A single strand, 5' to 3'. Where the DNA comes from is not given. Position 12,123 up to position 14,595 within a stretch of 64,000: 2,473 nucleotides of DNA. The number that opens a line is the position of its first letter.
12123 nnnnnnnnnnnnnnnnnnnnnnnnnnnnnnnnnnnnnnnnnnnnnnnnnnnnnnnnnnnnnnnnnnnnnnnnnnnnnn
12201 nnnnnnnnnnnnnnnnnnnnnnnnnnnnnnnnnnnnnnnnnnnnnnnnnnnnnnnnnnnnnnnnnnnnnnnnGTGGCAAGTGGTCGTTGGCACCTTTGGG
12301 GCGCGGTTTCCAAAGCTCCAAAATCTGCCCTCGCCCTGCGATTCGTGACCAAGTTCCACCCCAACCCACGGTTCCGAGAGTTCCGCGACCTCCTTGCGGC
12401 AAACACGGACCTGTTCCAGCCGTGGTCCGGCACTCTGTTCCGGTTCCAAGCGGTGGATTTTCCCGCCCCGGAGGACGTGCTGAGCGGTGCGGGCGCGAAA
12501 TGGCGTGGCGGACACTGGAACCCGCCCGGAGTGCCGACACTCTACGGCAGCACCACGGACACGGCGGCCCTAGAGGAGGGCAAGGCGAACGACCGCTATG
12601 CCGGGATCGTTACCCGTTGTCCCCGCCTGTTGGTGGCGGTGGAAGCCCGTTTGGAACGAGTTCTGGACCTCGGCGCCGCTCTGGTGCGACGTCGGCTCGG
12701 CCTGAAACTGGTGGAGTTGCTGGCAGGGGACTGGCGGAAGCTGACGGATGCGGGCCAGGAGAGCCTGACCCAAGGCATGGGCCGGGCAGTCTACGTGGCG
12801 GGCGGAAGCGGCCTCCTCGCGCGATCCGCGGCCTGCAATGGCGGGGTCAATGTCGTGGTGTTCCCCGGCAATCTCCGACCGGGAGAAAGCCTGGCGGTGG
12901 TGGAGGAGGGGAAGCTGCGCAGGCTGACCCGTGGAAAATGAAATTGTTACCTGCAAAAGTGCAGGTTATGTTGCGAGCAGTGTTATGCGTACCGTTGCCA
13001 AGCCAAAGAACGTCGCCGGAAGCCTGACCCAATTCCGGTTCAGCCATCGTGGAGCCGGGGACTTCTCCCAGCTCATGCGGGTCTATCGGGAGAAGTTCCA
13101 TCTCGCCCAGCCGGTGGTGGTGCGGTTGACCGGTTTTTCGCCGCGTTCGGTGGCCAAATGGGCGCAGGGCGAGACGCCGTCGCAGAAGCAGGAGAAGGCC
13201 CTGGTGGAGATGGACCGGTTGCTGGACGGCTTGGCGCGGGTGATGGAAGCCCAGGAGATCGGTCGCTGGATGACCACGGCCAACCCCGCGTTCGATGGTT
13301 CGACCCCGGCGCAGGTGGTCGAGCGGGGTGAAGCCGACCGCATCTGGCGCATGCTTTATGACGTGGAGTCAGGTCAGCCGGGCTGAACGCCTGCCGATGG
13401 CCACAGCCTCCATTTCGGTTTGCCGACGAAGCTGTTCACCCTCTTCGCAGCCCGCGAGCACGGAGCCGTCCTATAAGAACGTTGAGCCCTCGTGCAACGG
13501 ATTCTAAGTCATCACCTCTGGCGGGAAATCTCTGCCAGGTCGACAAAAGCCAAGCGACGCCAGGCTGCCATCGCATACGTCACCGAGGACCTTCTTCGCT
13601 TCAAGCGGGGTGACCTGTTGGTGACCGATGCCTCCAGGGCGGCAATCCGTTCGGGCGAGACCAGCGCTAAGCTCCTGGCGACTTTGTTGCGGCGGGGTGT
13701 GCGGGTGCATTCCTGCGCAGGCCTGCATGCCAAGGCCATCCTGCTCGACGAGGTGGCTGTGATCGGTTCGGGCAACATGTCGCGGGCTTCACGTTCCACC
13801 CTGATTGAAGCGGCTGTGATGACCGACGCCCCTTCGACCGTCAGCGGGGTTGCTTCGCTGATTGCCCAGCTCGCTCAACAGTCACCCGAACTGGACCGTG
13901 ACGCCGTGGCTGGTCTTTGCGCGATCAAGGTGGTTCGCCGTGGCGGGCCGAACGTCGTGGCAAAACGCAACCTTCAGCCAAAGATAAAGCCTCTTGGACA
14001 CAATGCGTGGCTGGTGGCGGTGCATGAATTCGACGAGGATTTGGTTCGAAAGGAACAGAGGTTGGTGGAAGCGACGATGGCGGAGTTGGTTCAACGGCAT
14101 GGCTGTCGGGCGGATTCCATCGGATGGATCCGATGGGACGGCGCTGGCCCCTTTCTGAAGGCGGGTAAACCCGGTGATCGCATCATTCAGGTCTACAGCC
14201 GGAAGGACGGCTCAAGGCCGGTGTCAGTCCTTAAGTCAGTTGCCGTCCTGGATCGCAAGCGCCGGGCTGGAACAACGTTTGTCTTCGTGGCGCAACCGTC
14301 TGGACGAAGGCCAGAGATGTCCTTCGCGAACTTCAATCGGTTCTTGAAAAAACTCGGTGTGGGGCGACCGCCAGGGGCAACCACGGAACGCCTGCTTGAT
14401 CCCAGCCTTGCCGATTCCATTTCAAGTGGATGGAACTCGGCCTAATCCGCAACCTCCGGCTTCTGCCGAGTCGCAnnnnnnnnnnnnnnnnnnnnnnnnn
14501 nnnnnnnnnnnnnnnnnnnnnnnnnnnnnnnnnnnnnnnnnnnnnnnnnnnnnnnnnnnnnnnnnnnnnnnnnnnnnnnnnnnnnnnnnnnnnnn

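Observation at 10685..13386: Four overlapping genes: long RES protein / GIY-YIG nuclease / short RES toxin / DUF2384 antitoxin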

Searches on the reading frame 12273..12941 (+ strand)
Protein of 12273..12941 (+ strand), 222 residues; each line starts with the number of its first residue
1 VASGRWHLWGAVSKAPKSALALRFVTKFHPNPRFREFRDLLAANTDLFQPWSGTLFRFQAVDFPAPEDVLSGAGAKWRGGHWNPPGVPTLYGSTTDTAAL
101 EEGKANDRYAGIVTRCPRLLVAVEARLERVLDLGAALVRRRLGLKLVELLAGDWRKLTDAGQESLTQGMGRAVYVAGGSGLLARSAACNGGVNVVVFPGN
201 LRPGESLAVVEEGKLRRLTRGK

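Call 4: search_protein_families(library=pfam, max_evalue=0.1, proteins=[window:12273-12941:+])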
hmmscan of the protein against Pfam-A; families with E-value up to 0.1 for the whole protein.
window:12273-12941:+ (222 aa): 2 families
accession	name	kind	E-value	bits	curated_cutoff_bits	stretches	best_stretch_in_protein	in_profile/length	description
PF08808.17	RES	-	2.6e-15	57.2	23.2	1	66-209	11-147/157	RES domain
PF04720.17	PDDEXK_6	-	0.089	13.2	25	0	102-156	154-206/220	PDDEXK-like family of unknown function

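Call 5: search_protein_families(library=ncbifam, max_evalue=0.1, proteins=[window:12345-12941:+])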
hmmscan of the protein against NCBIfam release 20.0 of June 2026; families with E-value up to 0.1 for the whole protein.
window:12345-12941:+ (198 aa): 2 families
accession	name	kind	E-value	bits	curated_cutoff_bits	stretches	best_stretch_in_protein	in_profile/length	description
NF049844.1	Res_ParT_toxin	subfamily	6.9e-06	25.9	110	1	45-90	11-56/147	type II RES/Xre toxin-antitoxin system toxin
TIGR01615.1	A_thal_3542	domain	0.022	14.6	80.05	1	77-133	62-116/131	uncharacterized plant-specific domain TIGR01615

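Call 6: search_protein_families(library=padloc, max_evalue=0.1, proteins=[window:12345-12941:+])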
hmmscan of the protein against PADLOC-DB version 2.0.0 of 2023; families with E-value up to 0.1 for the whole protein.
window:12345-12941:+ (198 aa): 0 families

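Call 46: find_homologous_proteins(query=window:12345-12941:+, max_evalue=0.001)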
Query window:12345-12941:+ (198 aa): 235 proteins with E <= 0.001 among 4877 candidates; the best 120 are listed.
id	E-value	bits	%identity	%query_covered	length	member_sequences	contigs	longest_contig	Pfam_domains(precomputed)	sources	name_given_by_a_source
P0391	7.2e-128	442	100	100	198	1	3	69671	PF08808.18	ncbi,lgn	-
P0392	2.2e-106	372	85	100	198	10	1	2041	PF08808.18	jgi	jgi:RES domain-containing protein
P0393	1.2e-103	363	84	100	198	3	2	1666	PF08808.18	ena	-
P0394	5.0e-98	345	80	100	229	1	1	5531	PF08808.18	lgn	-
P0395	5.6e-85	302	74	98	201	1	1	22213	PF08808.18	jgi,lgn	jgi:RES domain-containing protein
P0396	1.0e-82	295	73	98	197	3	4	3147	PF08808.18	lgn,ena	-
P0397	1.5e-82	294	73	98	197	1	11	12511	PF08808.18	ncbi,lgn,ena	-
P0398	6.4e-82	292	74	98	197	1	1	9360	PF08808.18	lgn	-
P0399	6.9e-82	292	73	98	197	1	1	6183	PF08808.18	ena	-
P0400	1.9e-81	291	70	98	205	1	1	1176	PF08808.18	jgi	jgi:RES domain-containing protein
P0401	6.7e-80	286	70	98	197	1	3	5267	PF08808.18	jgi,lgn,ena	-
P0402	2.5e-79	284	70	98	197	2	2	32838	PF08808.18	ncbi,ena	-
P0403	3.8e-79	283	68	98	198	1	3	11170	PF08808.18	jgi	jgi:RES domain-containing protein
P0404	1.6e-78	281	69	98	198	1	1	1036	PF08808.18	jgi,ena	-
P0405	2.2e-78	281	69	98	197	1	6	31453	PF08808.18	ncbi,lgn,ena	-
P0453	4.0e-67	244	62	96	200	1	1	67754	PF08808.18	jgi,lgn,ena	-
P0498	1.4e-64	235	61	97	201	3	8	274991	PF08808.18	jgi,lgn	-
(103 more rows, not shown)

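Call 47: find_encoding_contigs(protein=P0395, flank=4000, max_places=2)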
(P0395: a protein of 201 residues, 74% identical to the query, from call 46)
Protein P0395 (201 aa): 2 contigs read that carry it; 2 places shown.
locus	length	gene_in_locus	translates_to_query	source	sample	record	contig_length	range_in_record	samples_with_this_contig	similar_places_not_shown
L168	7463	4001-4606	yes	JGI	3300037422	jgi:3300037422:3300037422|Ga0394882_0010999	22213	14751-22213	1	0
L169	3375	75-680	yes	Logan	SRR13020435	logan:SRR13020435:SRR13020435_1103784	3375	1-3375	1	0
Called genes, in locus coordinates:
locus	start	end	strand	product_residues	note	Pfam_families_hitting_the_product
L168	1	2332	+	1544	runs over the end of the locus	PF00310:GATase_2, PF04898:Glu_syn_central, PF01645:Glu_synthase, PF01493:GXGXG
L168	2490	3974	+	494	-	PF14691:Fer4_20, PF00070:Pyr_redox (faint), PF00890:FAD_binding_2 (faint), PF01266:DAO (weak), PF07992:Pyr_redox_2, PF12831:FAD_oxidored (weak), PF01593:Amino_oxidase (weak), PF13450:NAD_binding_8, +2 more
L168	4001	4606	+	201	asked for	PF08808:RES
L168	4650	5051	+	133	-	-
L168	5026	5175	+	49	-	-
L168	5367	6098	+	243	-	-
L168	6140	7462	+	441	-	?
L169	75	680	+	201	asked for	PF08808:RES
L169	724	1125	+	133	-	-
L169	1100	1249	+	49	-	-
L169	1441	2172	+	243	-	-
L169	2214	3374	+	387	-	?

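Call 48: find_encoding_contigs(protein=P0405, flank=4000, max_places=3)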
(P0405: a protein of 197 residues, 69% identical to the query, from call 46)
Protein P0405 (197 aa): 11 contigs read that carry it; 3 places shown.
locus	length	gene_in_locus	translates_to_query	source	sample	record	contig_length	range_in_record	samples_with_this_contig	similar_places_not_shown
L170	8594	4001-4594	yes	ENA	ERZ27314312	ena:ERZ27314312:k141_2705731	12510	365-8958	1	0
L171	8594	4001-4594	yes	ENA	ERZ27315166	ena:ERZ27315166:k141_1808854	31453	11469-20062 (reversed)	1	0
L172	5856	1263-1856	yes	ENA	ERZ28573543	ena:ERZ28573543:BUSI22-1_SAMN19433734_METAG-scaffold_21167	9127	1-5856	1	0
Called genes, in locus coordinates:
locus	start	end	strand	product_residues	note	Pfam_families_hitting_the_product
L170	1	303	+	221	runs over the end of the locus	?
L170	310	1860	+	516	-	-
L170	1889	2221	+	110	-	-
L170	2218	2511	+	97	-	-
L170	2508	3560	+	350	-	PF13310:Virulence_RhuM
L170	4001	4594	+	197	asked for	PF08808:RES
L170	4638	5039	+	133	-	PF09722:Xre_MbcA_ParS_C (weak)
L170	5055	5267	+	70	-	-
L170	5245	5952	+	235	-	-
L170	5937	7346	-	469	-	PF07719:TPR_2 (faint), PF13424:TPR_12 (faint), PF13428:TPR_14 (faint), PF14561:TPR_20 (faint), PF13432:TPR_16 (faint), PF14559:TPR_19 (faint), PF13431:TPR_17 (faint), PF25062:ARM_TT21_N (weak), +3 more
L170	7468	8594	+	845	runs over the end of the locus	PF13181:TPR_8 (faint), PF13374:TPR_10 (faint), PF00931:NB-ARC (weak), PF01637:ATPase_2 (weak), PF13191:AAA_16, PF13424:TPR_12, PF17874:TPR_MalT (weak), PF13424:TPR_12, +2 more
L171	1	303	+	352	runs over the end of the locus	PF13310:Virulence_RhuM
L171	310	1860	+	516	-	-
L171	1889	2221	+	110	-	-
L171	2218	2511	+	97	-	-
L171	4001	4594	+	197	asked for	PF08808:RES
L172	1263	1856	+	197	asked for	PF08808:RES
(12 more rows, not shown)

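Call 49: find_encoding_contigs(protein=P0498, flank=4000, max_places=3)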
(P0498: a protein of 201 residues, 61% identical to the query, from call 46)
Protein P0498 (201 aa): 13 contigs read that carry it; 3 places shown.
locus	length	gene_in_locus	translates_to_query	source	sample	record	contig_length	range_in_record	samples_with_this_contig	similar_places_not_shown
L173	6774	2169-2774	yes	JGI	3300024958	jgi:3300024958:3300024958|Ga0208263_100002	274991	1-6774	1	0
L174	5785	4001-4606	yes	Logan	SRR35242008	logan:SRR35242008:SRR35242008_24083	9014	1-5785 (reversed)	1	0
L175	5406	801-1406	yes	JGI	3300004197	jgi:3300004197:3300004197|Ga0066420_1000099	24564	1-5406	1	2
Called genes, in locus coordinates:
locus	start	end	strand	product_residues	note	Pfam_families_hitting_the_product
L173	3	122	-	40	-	?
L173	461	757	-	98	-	-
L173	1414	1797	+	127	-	-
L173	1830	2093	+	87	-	-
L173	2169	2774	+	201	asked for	PF08808:RES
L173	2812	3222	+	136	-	PF09722:Xre_MbcA_ParS_C (weak)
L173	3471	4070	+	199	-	PF13338:AbiEi_4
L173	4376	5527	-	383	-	PF00589:Phage_integrase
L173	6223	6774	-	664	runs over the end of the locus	PF13589:HATPase_c_3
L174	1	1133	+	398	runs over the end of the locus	PF02253:PLA1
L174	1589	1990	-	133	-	PF20213:DUF6573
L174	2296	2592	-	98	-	-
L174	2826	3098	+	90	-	-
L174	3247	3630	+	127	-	-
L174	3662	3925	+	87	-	-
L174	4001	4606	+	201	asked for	PF08808:RES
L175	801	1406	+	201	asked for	PF08808:RES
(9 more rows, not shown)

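Call 50: find_encoding_contigs(protein=P0453, flank=4000, max_places=2)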
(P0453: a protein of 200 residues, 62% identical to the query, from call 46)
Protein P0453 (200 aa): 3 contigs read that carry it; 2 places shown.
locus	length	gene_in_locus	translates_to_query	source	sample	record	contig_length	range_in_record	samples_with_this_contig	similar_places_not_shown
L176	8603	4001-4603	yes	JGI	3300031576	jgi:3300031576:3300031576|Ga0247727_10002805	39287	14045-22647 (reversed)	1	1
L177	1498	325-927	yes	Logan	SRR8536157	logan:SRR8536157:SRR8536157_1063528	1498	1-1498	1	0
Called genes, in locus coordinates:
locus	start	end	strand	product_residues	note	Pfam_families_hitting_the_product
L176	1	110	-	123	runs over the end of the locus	PF00903:Glyoxalase, PF12681:Glyoxalase_2 (faint)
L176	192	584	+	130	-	-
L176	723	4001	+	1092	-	PF02384:N6_Mtase, PF20473:MmeI_Mtase (weak), PF07669:Eco57I, PF12950:TaqI_C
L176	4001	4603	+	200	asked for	PF08808:RES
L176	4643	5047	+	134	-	PF09722:Xre_MbcA_ParS_C (weak)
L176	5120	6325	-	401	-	PF08442:ATP-grasp_2, PF24948:Citrate_synth_N (weak), PF00549:Ligase_CoA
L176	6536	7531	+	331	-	PF01520:Amidase_3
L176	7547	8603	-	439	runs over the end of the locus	PF00285:Citrate_synt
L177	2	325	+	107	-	?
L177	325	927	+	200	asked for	PF08808:RES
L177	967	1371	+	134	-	PF09722:Xre_MbcA_ParS_C (weak)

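Call 52: find_encoding_contigs(protein=P0398, flank=8000, max_places=2)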
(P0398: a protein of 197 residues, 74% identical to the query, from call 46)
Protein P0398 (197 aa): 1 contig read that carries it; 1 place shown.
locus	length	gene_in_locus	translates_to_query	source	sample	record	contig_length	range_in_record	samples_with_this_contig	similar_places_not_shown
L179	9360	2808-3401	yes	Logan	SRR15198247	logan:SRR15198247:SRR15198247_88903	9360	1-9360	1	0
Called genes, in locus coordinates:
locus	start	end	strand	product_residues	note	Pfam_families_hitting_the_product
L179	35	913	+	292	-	-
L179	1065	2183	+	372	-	PF12686:DUF3800 (weak)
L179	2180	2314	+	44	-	-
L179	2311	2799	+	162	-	-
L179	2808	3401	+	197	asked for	PF08808:RES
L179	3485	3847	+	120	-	PF09722:Xre_MbcA_ParS_C (weak)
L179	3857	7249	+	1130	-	PF04313:HSDR_N (weak), PF00270:DEAD, PF04851:ResIII, PF18766:SWI2_SNF2, PF00271:Helicase_C (weak), PF08463:EcoEI_R_C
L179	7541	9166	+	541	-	PF03235:GmrSD_N, PF07510:GmrSD_C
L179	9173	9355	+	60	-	-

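Call 83: search_solved_structures(query=A8, max_evalue=0.1, show_alignments=4)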
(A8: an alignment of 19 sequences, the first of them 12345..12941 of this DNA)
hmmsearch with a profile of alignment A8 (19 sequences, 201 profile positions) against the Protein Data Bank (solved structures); distinct sequences matched with E-value up to 0.1: 6.
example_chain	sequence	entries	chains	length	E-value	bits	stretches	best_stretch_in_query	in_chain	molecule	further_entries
6fkg_A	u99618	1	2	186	7.4e-12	48.4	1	28-162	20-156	Rv1989c (MbcT)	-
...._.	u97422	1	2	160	1.8e-05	27.6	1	33-80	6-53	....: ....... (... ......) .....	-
6d0h_A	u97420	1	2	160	2.4e-05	27.1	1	33-80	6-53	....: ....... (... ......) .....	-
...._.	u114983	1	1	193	0.0049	19.6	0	111-141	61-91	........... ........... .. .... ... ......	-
6yqx_A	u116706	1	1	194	0.051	16.3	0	111-141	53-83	de novo designed TIM barrel DeNovoTIM13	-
5yb2_E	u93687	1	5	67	0.092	15.4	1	84-138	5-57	Envelope glycoprotein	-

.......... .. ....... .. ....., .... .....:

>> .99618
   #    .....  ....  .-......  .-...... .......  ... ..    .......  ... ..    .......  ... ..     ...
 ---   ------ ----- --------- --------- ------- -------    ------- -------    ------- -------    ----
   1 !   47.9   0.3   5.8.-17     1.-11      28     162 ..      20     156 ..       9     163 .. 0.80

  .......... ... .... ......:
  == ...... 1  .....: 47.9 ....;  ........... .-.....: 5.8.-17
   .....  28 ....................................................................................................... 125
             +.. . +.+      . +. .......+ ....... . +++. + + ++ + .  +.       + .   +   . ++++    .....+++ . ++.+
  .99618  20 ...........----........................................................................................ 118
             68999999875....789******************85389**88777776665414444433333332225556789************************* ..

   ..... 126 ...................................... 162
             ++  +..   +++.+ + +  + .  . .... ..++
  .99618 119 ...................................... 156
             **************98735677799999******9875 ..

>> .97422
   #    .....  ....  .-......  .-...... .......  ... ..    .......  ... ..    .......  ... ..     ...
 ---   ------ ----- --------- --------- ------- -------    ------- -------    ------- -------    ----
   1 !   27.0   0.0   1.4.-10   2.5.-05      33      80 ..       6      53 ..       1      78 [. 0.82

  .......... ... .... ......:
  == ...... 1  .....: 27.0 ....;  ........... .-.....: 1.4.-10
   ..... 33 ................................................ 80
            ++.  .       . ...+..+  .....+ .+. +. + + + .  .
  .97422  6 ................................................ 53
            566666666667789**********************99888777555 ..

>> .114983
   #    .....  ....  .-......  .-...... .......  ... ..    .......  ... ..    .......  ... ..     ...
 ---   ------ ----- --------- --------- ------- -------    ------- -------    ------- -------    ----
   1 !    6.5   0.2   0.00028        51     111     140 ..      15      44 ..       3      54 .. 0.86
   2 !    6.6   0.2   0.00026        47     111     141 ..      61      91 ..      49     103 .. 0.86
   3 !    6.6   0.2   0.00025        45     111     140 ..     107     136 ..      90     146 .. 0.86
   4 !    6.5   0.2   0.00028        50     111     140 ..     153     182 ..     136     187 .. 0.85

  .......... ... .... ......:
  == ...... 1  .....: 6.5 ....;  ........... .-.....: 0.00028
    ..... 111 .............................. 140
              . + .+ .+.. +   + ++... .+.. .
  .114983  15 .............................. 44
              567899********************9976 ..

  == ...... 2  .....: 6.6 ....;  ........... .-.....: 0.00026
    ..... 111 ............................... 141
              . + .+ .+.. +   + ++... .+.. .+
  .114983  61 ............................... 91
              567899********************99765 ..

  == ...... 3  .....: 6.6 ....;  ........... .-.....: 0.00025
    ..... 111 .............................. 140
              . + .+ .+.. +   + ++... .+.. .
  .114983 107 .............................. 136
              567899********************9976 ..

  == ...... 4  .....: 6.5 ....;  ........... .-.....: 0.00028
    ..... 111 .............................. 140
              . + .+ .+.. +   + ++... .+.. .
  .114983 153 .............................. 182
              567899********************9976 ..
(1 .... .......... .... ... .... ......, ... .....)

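Call 95: search_dna_similar(query=window:12345-12941:+, collection=plasmids, mode=protein, max_evalue=0.00001, max_rows=25, rows=spread)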
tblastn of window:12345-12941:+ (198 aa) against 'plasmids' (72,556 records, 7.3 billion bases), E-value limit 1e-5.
No match.

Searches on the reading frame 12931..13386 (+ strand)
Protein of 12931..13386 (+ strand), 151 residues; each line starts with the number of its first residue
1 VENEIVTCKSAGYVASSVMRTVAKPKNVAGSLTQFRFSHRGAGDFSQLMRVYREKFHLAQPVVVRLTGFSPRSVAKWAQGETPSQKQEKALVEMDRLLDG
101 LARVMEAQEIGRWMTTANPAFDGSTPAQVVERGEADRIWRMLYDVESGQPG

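Call 4: search_protein_families(library=pfam, max_evalue=0.1, proteins=[window:12931-13386:+])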
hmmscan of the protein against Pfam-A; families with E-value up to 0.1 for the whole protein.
window:12931-13386:+ (151 aa): 2 families
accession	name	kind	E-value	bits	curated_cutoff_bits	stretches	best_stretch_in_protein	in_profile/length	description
PF09722.15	Xre_MbcA_ParS_C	-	2e-05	24.9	24.5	1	108-135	10-38/51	Antitoxin Xre/MbcA/ParS C-terminal toxin-binding domain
PF13560.12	HTH_31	-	0.013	16.3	27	1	45-98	2-54/64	Helix-turn-helix domain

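Call 5: search_protein_families(library=ncbifam, max_evalue=0.1, proteins=[window:12931-13386:+])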
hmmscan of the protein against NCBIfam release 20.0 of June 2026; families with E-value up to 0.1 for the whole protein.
window:12931-13386:+ (151 aa): 3 families
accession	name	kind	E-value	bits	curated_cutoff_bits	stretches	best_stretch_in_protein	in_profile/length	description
NF049845.1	Xre_ParS_antitoxin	subfamily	3.3e-06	27.2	90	1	52-148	10-109/112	type II RES/Xre toxin-antitoxin system antitoxin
TIGR03830.1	CxxCG_CxxCG_HTH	subfamily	8.6e-05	22.3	61.8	1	44-97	64-119/127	type II TA system antitoxin MqsA family protein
NF053720.1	NsdA_fam_reg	subfamily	0.018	14.6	75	1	66-128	33-94/432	NsdA family TPR-like regulatory protein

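Call 6: search_protein_families(library=padloc, max_evalue=0.1, proteins=[window:12931-13386:+])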
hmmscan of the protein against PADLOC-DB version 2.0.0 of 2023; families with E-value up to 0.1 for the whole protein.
window:12931-13386:+ (151 aa): 0 families

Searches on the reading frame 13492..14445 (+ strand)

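Call 4: search_protein_families(library=pfam, max_evalue=0.1, proteins=[window:13492-14445:+])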
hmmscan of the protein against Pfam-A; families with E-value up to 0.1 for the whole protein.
window:13492-14445:+ (317 aa): 2 families
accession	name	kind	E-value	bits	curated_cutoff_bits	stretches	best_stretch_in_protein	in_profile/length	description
PF13091.12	PLDc_2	-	3.8e-05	24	27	1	55-121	54-125/132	PLD-like domain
PF17494.7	DUF5429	-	0.038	14.5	27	0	67-105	29-66/76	Family of unknown function (DUF5429)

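Call 5: search_protein_families(library=ncbifam, max_evalue=0.1, proteins=[window:13492-14445:+])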
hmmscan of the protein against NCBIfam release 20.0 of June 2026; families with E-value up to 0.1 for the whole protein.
window:13492-14445:+ (317 aa): 5 families
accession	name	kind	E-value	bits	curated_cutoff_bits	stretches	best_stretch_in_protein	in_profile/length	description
NF038319.1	DISARM_DrmC_I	equivalog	0.00037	20.1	133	1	50-128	157-235/236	DISARM system phospholipase D-like protein DrmC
NF011538.0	PRK14975.1-1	equivalog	0.012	14.1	389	1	58-134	55-129/557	bifunctional 3'-5' exonuclease/DNA polymerase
NF041068.1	DpdK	equivalog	0.031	13.9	100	1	67-118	104-157/167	phospholipase D-like domain-containing protein DpdK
TIGR04265.1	bac_cardiolipin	equivalog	0.038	12.9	290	1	58-135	378-458/483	cardiolipin synthase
NF008427.0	PRK11263.1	equivalog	0.061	12.4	281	1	59-129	267-341/409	cardiolipin synthase ClsB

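Call 6: search_protein_families(library=padloc, max_evalue=0.1, proteins=[window:13492-14445:+])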
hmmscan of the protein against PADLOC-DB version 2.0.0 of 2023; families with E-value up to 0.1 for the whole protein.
window:13492-14445:+ (317 aa): 5 families
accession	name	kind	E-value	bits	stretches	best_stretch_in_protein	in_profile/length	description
PDLC02607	DrmC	-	7.3e-05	20.2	1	11-130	137-256/265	DrmC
PDLC02587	DrmC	-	0.00021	18.4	1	72-130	199-258/267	DrmC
PDLC02614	DrmC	-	0.0046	14.8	1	77-129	100-152/153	DrmC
PDLC03829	ZacB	-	0.0086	13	1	60-129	293-350/586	-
PDLC02608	DrmC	-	0.01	13.7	1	74-122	97-146/162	DrmC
